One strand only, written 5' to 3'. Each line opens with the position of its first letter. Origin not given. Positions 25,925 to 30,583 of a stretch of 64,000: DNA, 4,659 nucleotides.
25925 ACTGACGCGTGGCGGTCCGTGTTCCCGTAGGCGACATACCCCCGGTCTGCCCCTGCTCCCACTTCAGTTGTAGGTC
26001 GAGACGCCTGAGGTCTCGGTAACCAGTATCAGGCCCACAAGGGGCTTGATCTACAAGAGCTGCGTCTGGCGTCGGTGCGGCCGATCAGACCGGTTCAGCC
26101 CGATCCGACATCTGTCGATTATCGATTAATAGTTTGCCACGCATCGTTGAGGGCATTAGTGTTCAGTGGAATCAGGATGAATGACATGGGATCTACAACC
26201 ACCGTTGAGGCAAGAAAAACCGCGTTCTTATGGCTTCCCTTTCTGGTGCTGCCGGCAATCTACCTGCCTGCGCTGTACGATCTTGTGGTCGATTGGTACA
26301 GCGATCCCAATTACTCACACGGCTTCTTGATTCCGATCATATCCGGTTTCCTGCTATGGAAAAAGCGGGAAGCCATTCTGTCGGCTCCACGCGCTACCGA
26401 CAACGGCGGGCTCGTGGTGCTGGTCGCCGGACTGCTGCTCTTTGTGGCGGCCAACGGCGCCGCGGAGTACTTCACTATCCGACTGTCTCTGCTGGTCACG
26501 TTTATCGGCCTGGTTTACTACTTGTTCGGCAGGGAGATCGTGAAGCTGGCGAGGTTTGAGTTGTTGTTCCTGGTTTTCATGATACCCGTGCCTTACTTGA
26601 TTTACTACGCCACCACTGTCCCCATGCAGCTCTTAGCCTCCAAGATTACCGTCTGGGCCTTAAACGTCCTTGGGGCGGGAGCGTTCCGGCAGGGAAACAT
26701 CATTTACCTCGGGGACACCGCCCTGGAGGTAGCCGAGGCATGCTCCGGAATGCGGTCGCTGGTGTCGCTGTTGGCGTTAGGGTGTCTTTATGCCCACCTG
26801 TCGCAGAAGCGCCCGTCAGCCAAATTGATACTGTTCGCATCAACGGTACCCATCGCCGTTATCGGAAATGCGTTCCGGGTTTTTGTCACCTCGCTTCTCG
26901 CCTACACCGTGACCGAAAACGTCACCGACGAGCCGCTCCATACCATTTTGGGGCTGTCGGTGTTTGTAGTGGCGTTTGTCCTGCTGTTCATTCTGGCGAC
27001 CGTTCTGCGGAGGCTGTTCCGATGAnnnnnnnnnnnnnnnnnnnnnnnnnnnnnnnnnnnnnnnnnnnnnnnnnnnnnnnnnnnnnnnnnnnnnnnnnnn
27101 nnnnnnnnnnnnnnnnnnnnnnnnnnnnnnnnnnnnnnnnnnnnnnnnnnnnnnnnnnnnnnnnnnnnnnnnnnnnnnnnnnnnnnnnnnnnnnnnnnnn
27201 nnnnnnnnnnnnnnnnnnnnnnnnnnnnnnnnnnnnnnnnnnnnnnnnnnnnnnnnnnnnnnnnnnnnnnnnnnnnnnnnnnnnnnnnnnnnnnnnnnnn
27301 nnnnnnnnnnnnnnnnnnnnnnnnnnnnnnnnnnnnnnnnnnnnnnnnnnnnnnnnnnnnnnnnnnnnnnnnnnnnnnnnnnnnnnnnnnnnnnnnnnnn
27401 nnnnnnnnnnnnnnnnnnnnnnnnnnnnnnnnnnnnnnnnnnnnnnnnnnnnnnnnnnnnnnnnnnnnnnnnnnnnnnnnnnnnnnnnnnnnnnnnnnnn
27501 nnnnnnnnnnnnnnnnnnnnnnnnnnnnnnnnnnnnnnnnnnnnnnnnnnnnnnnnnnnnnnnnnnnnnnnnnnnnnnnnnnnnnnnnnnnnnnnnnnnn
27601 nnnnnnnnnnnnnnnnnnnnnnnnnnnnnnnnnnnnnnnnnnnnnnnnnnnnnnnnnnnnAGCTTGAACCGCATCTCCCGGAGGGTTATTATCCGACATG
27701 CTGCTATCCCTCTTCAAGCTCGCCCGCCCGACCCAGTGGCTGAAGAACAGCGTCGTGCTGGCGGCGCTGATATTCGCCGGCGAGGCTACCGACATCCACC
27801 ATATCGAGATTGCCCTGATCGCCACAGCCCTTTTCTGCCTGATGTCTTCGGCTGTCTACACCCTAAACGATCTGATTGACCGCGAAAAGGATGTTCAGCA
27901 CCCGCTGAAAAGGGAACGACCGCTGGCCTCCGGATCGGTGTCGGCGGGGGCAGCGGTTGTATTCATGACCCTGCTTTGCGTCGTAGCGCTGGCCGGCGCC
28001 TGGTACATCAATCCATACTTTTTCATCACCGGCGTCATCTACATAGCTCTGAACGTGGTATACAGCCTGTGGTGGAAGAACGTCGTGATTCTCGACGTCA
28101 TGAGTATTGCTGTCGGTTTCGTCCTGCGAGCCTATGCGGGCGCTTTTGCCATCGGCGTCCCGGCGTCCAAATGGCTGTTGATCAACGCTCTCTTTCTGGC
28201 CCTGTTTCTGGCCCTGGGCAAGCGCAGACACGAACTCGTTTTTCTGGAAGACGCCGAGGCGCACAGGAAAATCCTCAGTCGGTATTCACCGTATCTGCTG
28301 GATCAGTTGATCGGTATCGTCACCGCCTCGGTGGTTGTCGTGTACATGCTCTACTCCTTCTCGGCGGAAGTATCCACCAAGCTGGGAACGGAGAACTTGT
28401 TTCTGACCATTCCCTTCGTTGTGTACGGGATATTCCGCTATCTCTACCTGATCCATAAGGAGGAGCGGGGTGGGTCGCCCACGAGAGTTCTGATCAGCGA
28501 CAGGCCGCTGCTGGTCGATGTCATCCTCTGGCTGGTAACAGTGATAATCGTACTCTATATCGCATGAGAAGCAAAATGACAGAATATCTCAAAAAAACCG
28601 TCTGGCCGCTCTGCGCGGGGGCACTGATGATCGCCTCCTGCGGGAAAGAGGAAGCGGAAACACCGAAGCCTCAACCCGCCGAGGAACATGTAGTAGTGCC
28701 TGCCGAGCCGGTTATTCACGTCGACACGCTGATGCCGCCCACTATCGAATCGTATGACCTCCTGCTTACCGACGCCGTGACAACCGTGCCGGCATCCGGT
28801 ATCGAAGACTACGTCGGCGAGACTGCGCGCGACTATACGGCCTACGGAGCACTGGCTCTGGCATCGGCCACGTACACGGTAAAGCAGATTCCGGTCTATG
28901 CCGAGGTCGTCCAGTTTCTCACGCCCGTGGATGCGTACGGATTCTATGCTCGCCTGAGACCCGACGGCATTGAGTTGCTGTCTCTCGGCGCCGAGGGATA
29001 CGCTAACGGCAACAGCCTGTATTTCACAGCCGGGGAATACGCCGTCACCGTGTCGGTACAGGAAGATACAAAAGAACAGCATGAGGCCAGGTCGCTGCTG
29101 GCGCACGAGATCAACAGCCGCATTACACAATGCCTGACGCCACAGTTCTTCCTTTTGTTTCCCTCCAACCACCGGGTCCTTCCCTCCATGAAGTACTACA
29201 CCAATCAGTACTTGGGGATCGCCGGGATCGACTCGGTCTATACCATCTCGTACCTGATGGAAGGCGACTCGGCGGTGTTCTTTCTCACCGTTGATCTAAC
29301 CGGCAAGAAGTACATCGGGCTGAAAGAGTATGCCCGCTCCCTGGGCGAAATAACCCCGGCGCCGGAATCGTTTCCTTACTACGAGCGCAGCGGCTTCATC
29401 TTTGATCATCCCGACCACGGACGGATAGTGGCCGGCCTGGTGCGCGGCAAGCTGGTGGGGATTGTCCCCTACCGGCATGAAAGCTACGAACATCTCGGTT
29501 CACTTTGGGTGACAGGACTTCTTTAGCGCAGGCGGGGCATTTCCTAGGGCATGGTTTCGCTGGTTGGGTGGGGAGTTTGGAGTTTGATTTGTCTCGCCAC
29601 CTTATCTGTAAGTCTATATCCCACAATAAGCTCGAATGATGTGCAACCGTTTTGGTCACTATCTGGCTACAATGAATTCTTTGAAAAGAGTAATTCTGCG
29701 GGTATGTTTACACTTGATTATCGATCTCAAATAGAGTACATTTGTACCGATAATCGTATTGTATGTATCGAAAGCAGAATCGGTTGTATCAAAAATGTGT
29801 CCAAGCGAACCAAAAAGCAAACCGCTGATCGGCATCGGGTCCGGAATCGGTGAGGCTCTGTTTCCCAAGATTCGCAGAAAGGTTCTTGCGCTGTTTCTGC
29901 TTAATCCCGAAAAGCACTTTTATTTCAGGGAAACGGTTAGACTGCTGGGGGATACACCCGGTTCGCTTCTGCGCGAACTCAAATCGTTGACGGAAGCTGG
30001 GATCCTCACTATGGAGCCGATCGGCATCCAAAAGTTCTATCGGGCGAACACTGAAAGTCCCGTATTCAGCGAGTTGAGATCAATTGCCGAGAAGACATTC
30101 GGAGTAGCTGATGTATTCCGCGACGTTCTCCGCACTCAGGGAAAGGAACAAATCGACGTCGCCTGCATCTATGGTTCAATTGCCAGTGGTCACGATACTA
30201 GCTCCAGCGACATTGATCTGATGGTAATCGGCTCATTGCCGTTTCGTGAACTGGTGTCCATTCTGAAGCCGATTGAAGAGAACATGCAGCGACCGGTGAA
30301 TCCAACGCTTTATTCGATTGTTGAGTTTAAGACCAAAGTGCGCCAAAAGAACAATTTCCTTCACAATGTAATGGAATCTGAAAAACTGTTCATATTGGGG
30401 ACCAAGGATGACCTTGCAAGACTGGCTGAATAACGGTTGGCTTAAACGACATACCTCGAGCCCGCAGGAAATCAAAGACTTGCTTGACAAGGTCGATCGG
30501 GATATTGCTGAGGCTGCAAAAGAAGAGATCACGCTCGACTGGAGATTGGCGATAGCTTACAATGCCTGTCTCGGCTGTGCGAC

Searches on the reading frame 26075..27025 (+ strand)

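Call 10: search_protein_families(library=pfam, proteins=[window:26075-27025:+], max_evalue=0.001)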
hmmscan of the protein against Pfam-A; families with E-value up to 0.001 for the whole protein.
window:26075-27025:+ (316 aa): 1 family
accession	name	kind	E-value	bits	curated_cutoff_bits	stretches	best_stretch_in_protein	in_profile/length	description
PF09721.15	Exosortase_EpsH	-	1.9e-68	231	25.7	1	58-310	3-253/254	Transmembrane exosortase (Exosortase_EpsH)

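Call 12: search_protein_families(library=ncbifam, proteins=[window:26075-27025:+], max_evalue=0.01)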
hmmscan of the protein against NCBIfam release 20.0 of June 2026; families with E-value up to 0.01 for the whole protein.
window:26075-27025:+ (316 aa): 19 families
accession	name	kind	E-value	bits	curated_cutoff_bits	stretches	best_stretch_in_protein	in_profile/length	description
TIGR04152.1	exosort_VPLPA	exception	3.4e-60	204.5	400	1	72-315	2-246/486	VPLPA-CTERM-specific exosortase XrtD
NF038142.1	exosort_XrtW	exception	2.9e-56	190.8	425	1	53-313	6-267/494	exosortase W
TIGR03109.2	exosort_XrtA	exception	7.9e-55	186.1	208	1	52-312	3-260/261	exosortase A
TIGR02602.1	8TM_EpsH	subfamily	1.4e-54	185.1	105.55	1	73-311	3-240/241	exosortase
NF035943.2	exosort_XrtV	exception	3.9e-44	150.9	313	1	52-314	5-269/270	exosortase V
TIGR03113.1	exosort_XrtB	exception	8.8e-38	130.5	275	1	53-312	1-265/268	exosortase B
TIGR04151.1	exosort_VPDSG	exception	4.4e-24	85.4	300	1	57-313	35-301/306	VPDSG-CTERM-specific exosortase XrtC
TIGR04178.1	exo_archaeo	signature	1.4e-19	70.2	23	1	217-312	1-96/97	exosortase/archaeosortase family protein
TIGR03763.1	cyanoexo_CrtA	exception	1.9e-14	53.8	150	1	85-307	37-254/260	cyanoexosortase A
TIGR04156.1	cyanoexo_CrtB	exception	2.3e-14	53.6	300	1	80-307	37-262/280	cyanoexosortase B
TIGR04476.1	exosort_XrtN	exception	7.2e-14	51.7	200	1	42-306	21-241/406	exosortase N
NF033464.1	cyanoexo_CrtC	exception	3.3e-10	40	225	1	86-274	43-238/278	cyanoexosortase C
TIGR04124.1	archaeo_artE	exception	9.3e-09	35.5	95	1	165-307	12-146/153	archaeosortase family protein ArtE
NF033770.1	exosort_XrtT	exception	1.4e-08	33.7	250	1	70-307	19-263/472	exosortase T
NF012182.0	exosortase_XrtQ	exception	4.4e-06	26.3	270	1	83-300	37-247/256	exosortase Q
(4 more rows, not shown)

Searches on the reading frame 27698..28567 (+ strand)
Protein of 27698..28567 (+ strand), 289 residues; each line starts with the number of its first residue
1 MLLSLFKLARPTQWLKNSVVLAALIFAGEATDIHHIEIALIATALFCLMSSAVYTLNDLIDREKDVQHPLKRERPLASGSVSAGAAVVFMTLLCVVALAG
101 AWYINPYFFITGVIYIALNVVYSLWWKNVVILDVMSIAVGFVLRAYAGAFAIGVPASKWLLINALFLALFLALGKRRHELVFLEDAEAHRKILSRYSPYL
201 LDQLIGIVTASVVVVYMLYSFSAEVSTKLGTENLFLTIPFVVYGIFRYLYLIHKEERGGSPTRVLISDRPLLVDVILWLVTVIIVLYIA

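Call 10: search_protein_families(library=pfam, proteins=[window:27698-28567:+], max_evalue=0.001)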
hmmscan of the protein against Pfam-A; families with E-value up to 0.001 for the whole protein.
window:27698-28567:+ (289 aa): 1 family
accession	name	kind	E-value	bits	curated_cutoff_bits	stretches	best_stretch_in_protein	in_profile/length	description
PF01040.23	UbiA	-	2.2e-31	109.5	34.2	1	21-258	4-238/250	UbiA prenyltransferase family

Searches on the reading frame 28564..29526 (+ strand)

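Call 10: search_protein_families(library=pfam, proteins=[window:28564-29526:+], max_evalue=0.001)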
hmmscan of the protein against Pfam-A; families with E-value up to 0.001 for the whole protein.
window:28564-29526:+ (320 aa): 1 family
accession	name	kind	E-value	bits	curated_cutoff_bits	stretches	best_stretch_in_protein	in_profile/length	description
PF20244.3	DUF6599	-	7.6e-20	71.7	27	1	87-238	25-179/186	Family of unknown function (DUF6599)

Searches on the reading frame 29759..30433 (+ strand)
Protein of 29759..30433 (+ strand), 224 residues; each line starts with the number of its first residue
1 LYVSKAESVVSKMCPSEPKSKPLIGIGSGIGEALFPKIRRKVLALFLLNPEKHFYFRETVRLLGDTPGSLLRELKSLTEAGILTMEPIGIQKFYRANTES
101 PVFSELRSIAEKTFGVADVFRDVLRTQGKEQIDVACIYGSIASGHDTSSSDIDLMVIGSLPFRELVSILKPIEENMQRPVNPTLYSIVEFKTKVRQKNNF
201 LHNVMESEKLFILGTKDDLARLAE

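Call 10: search_protein_families(library=pfam, proteins=[window:29759-30433:+], max_evalue=0.001)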
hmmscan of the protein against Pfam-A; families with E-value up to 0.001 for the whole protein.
window:29759-30433:+ (224 aa): 2 families
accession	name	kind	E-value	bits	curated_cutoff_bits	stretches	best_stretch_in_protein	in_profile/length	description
PF18765.7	Polbeta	-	4.8e-08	33.5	26.9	1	127-208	8-84/93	Polymerase beta, Nucleotidyltransferase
PF01909.29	NTP_transf_2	-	2.2e-05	25.2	21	1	121-192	5-75/93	Nucleotidyltransferase domain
